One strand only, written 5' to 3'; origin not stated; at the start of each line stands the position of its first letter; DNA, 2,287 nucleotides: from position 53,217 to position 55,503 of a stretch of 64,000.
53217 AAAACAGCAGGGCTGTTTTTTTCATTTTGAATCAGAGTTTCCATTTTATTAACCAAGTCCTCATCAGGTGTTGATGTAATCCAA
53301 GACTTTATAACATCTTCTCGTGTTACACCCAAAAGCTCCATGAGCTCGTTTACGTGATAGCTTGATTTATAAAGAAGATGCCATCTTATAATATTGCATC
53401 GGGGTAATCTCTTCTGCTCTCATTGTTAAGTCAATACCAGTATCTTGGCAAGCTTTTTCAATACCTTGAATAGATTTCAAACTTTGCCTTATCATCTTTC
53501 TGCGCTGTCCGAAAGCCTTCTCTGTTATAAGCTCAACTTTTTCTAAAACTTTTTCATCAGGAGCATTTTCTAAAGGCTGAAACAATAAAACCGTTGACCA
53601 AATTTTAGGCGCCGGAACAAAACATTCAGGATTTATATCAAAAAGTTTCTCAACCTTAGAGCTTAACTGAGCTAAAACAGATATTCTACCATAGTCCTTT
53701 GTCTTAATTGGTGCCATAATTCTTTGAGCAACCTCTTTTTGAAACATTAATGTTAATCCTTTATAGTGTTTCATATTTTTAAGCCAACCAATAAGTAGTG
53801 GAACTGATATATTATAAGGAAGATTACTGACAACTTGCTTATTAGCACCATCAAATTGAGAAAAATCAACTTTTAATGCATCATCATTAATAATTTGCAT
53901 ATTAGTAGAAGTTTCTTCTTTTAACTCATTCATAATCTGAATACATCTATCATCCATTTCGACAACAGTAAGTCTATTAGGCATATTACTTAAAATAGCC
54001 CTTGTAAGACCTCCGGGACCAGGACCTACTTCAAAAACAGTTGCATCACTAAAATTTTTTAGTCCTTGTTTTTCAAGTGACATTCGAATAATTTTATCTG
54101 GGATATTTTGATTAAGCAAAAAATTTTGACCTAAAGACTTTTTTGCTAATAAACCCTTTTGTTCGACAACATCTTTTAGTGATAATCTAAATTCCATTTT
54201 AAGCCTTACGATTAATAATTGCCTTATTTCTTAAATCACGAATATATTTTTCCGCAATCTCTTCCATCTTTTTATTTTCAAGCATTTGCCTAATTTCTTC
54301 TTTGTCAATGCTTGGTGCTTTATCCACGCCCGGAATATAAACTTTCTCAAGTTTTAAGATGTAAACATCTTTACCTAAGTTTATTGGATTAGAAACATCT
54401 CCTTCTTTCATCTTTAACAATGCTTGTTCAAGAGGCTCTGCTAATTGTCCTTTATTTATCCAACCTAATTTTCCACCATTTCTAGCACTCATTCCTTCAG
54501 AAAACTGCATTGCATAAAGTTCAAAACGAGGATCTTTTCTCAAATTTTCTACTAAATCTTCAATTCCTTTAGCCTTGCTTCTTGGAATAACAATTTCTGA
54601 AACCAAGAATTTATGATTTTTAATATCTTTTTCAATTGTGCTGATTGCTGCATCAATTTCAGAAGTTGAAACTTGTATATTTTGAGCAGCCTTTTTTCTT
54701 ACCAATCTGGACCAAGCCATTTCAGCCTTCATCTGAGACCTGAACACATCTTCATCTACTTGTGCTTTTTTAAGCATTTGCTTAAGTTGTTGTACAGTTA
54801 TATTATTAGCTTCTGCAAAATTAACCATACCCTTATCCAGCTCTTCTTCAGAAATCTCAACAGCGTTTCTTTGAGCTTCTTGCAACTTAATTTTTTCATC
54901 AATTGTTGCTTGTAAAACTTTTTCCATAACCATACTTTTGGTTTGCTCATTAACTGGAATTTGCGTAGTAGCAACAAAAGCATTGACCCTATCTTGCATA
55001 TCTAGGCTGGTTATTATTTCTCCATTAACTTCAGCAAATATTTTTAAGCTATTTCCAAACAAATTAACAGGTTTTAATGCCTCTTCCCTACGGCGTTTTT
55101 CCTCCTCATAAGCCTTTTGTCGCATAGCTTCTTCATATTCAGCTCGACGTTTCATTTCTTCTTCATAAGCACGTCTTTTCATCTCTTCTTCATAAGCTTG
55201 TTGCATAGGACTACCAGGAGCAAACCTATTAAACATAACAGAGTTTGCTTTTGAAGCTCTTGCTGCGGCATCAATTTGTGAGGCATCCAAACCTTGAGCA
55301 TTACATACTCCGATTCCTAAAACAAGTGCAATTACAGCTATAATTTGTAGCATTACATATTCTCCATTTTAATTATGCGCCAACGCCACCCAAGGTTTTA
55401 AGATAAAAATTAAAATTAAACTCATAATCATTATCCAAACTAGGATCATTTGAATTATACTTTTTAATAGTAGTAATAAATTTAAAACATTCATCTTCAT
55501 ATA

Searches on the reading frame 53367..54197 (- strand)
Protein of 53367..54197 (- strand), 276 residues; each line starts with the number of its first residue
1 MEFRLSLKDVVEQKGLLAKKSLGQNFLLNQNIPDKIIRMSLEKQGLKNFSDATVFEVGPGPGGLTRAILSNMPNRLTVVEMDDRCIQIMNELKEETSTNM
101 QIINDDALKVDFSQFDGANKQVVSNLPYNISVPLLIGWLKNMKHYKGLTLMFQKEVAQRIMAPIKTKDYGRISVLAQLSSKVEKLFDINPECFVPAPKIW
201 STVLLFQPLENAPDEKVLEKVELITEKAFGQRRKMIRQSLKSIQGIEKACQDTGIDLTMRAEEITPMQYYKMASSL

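Call 65: search_protein_families(library=pfam, proteins=[window:53367-54197:-], max_evalue=0.00001)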
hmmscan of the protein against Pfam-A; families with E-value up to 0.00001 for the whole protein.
window:53367-54197:- (276 aa): 1 family
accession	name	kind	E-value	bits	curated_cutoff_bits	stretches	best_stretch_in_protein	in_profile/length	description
PF00398.26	RrnaAD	-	3e-47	161.4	24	1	18-275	4-260/263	Ribosomal RNA adenine dimethylase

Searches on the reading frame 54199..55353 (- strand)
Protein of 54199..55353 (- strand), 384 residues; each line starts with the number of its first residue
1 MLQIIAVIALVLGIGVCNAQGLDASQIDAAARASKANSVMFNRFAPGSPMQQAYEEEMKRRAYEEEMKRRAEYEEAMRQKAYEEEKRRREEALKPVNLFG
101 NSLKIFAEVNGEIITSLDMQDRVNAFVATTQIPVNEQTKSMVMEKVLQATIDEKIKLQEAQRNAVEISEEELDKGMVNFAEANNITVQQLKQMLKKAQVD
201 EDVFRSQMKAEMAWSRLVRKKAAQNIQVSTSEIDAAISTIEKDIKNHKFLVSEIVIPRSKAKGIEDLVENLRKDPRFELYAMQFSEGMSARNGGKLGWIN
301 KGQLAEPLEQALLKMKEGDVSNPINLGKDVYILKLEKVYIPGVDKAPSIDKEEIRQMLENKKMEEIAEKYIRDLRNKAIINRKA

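Call 65: search_protein_families(library=pfam, proteins=[window:54199-55353:-], max_evalue=0.00001)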
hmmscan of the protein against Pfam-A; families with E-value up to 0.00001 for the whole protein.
window:54199-55353:- (384 aa): 4 families
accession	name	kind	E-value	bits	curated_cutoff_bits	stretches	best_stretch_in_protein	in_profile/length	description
PF09312.16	SurA_N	-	9.1e-14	52.1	30.8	1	104-217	3-117/118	SurA N-terminal domain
PF00639.27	Rotamase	-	4.3e-13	50.5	21.7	1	262-336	20-96/97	PPIC-type PPIASE domain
PF13616.12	Rotamase_3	-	6.6e-12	46.4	22.5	1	260-335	36-112/116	PPIC-type PPIASE domain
PF13624.11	SurA_N_3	-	1.6e-08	35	27.2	1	106-217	41-161/162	SurA-like N-terminal domain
